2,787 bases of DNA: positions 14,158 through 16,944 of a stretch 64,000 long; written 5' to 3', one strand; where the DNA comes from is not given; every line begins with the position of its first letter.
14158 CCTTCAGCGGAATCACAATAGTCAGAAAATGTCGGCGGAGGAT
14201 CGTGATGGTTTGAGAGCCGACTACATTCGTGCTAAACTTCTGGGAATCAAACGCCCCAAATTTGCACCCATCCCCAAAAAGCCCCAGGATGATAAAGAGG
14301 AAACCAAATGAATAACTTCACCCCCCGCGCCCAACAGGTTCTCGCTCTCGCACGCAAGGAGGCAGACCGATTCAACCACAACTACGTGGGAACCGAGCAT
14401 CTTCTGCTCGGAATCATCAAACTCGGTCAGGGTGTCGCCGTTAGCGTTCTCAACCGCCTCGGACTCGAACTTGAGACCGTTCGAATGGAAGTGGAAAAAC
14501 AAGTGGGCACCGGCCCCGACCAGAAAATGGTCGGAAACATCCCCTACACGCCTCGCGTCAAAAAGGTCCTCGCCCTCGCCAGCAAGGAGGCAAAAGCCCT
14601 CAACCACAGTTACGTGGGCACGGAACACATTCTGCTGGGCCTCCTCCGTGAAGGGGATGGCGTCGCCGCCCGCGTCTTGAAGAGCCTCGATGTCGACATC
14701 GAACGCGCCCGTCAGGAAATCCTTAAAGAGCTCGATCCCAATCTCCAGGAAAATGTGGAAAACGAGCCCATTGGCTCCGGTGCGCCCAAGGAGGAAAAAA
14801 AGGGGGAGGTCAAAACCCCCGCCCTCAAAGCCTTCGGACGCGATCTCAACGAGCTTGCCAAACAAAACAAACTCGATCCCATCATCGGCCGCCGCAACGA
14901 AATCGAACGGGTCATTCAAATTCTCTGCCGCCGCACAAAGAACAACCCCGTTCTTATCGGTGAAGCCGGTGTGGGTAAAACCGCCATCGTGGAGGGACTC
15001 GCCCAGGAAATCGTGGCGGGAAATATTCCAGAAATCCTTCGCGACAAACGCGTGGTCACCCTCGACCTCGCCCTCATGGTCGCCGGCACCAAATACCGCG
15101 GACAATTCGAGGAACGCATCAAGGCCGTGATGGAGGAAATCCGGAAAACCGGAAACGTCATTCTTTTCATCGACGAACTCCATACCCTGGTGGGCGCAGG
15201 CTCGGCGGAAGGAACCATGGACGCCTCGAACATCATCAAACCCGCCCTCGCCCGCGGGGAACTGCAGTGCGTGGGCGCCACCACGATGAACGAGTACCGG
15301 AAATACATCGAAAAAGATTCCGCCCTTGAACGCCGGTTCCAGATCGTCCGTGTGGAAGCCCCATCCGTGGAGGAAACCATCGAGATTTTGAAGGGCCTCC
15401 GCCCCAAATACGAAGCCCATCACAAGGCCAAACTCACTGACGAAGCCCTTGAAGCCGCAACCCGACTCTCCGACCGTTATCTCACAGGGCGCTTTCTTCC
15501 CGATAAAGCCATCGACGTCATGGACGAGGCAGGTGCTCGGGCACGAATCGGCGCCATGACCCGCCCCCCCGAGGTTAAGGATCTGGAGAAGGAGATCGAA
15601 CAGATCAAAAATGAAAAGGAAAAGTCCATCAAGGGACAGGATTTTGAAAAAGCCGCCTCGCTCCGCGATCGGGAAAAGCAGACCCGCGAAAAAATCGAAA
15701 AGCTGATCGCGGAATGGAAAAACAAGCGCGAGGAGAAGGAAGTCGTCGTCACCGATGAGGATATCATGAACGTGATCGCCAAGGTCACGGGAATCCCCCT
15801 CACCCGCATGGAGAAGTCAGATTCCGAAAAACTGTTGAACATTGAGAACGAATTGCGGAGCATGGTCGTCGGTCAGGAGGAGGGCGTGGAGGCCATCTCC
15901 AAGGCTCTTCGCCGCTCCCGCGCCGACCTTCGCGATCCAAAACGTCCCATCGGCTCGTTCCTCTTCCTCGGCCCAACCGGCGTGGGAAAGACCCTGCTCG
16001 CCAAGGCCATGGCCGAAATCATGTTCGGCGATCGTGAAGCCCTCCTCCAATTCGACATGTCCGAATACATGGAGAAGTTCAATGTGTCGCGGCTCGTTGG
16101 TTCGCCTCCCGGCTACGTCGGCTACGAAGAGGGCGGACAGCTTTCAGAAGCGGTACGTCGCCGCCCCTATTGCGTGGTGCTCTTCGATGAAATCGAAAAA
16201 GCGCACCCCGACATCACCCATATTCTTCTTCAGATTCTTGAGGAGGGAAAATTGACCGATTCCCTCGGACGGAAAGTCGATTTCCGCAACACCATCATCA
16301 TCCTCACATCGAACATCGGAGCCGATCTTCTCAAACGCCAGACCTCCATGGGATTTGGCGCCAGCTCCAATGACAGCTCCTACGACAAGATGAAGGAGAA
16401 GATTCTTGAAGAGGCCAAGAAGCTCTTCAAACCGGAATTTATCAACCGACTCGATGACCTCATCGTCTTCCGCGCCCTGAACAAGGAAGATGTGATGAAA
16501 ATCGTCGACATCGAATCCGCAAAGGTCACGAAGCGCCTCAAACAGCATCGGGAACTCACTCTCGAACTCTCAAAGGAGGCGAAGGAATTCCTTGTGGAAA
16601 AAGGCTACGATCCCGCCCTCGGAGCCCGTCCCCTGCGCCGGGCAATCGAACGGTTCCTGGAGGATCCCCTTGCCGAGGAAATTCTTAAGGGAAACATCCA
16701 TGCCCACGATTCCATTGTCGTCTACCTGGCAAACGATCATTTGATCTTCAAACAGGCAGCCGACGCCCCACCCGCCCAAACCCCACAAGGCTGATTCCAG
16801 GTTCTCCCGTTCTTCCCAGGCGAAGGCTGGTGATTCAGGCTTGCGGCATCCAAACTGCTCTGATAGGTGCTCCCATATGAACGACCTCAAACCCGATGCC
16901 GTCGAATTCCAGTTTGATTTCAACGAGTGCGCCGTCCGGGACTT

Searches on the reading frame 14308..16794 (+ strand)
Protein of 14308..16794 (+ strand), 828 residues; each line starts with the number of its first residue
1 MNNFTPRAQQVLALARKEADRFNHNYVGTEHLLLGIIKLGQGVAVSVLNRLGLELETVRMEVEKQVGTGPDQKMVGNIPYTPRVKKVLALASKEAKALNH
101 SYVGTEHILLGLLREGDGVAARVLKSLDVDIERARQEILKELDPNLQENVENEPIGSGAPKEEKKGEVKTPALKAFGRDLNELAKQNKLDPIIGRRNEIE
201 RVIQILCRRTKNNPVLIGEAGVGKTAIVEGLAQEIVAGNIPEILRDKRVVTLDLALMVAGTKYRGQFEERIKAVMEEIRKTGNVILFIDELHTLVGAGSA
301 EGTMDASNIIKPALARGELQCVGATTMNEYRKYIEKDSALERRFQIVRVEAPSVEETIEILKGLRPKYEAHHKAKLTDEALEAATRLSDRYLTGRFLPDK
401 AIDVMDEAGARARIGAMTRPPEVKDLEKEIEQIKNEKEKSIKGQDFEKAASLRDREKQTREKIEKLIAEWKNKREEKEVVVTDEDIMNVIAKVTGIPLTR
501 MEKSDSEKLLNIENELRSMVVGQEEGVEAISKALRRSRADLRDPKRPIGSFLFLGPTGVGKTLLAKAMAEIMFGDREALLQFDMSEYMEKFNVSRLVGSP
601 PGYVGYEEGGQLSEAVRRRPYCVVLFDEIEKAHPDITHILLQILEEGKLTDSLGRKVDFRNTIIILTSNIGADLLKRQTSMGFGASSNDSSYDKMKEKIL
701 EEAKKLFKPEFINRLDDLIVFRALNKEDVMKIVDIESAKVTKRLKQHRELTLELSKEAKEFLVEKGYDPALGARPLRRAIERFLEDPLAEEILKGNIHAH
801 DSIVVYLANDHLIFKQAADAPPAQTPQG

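Call 32: search_protein_families(library=pfam, proteins=[window:14308-16794:+], max_evalue=0.001)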
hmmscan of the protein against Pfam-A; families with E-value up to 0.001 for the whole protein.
window:14308-16794:+ (828 aa): 19 families
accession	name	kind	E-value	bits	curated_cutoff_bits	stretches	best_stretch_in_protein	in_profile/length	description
PF07724.20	AAA_2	-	3.4e-68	229.3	27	1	546-717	1-165/166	AAA domain (Cdc48 subfamily)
PF17871.7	AAA_lid_9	-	4e-35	120.3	22.8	1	353-454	1-102/104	AAA lid domain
PF02861.25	Clp_N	-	3.2e-34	117.3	20.7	2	91-142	1-52/53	Clp amino terminal domain, pathogenicity island component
PF10431.15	ClpB_D2-small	-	5.2e-28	97.3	21.9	1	724-805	1-81/81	C-terminal, D2-small domain, of ClpB protein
PF00004.35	AAA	-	1.3e-22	81.1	21.2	2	215-332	2-113/131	ATPase family associated with various cellular activities (AAA)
PF07728.20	AAA_5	-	1.6e-15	57.8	22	1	551-671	2-124/139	AAA domain (dynein-related subfamily)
PF13191.12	AAA_16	-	4.8e-11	43.9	32.6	1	192-242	2-62/167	AAA ATPase domain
PF00158.32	Sigma54_activat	-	1.3e-09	38.4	20.2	1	550-661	24-133/168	Sigma-54 interaction domain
PF13401.12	AAA_22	-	2.1e-07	31.8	27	0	209-296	3-97/130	AAA domain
PF05621.17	TniB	-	2.5e-06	27.5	22.4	1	235-350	72-185/189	Bacterial TniB protein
PF02151.25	UVR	-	2.9e-06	27.3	21.5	1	427-458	1-32/36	UvrB/uvrC motif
PF13173.12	AAA_14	-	1.1e-05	25.8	27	0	215-296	6-76/129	AAA domain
PF01695.23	IstB_IS21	-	1.4e-05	25.2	24.1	0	552-569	96-113/238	IstB-like ATP binding protein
PF12775.13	AAA_7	-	3.3e-05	24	25.8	0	551-596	36-81/181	P-loop containing dynein motor region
PF20720.3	nSTAND3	-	0.00013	22.1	27.2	0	200-237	8-43/155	Novel STAND NTPase 3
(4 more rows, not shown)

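Call 50: find_related_loci(query=window:14308-16794:+, collection=genome_contigs, flank=1000)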
Query window:14308-16794:+ (828 aa) in genome_contigs; peptide patterns used: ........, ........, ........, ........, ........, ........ (x = any residue, [..] = any of these).
591 stretches matched a pattern; 494 encode a relative of the query (tblastn E <= 1e-3); the best 80 are kept; 80 distinct loci.
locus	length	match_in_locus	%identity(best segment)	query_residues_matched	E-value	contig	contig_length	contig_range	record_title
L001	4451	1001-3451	88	1-816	0e+0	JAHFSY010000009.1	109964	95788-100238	MAG: Verrucomicrobia bacterium isolate nzgw608 NODE_110_length_109965_cov_4.668029, whole genome shotgun sequence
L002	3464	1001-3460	86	1-821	0e+0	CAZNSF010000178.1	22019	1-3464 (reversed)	MAG TPA_asm: uncultured Verrucomicrobiota bacterium isolate binchicken_co203_434 genome assembly, contig: k141_1245328,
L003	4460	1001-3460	81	1-821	0e+0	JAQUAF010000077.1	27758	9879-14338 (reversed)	MAG: Verrucomicrobiia bacterium isolate STC_78 NODE_3479_length_27758_cov_10.199124_Sandtown_C, whole genome shotgun seq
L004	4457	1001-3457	81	1-817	0e+0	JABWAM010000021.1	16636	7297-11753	MAG: Verrucomicrobiia bacterium isolate MAG_4 scaffold_3762, whole genome shotgun sequence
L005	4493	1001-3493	79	1-823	0e+0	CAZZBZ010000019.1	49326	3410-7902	MAG TPA_asm: uncultured Verrucomicrobiota bacterium isolate SRP272421_co2_287 genome assembly, contig: NODE_1176_length_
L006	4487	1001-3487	96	1-827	0e+0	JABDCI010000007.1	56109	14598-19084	MAG: Verrucomicrobia bacterium isolate BWMinControl_Nextera61_MAG3 3300020807.a:Ga0207037_10014, whole genome shotgun se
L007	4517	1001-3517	75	1-827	0e+0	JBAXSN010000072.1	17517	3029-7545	MAG: Verrucomicrobiota bacterium isolate ELA610 MAG610_72, whole genome shotgun sequence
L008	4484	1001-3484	74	1-818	0e+0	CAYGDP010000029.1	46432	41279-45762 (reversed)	MAG TPA_asm: uncultured Verrucomicrobiota bacterium isolate ERP113451_co3_44 genome assembly, contig: NODE_375_length_46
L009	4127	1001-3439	75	1-821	0e+0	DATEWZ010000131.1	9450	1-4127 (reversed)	MAG TPA_asm: Chthoniobacterales bacterium isolate SMAG_U8406 k141_231352, whole genome shotgun sequence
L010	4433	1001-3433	75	1-818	0e+0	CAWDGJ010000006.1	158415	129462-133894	MAG: uncultured Verrucomicrobiae bacterium isolate MFD06085.bin.2.142 genome assembly, contig: contig_52266, whole genom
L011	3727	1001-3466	74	1-825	0e+0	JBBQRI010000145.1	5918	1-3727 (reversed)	MAG: Chthoniobacterales bacterium isolate Co_metawrap_1664 Cmw_1664_k141_24445777_length_5918_cov_29.3209, whole genome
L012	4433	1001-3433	76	1-818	0e+0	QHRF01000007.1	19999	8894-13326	MAG: Verrucomicrobia bacterium isolate AV11 14_0927_05_40cm_scaffold_1258_curated, whole genome shotgun sequence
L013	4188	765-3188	75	1-814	0e+0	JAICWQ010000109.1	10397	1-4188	MAG: Chthoniobacterales bacterium isolate LS_FP_2_bin.56 k141_3281802_length_10397_cov_12.6707, whole genome shotgun seq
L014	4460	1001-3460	75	1-825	0e+0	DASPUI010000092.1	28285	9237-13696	MAG TPA_asm: Chthoniobacterales bacterium isolate SMAG_U12299 k141_1833197, whole genome shotgun sequence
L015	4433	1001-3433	75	1-818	0e+0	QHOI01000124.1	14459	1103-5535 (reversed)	MAG: Verrucomicrobia bacterium isolate AV56 14_0927_09_40cm_scaffold_7203_curated, whole genome shotgun sequence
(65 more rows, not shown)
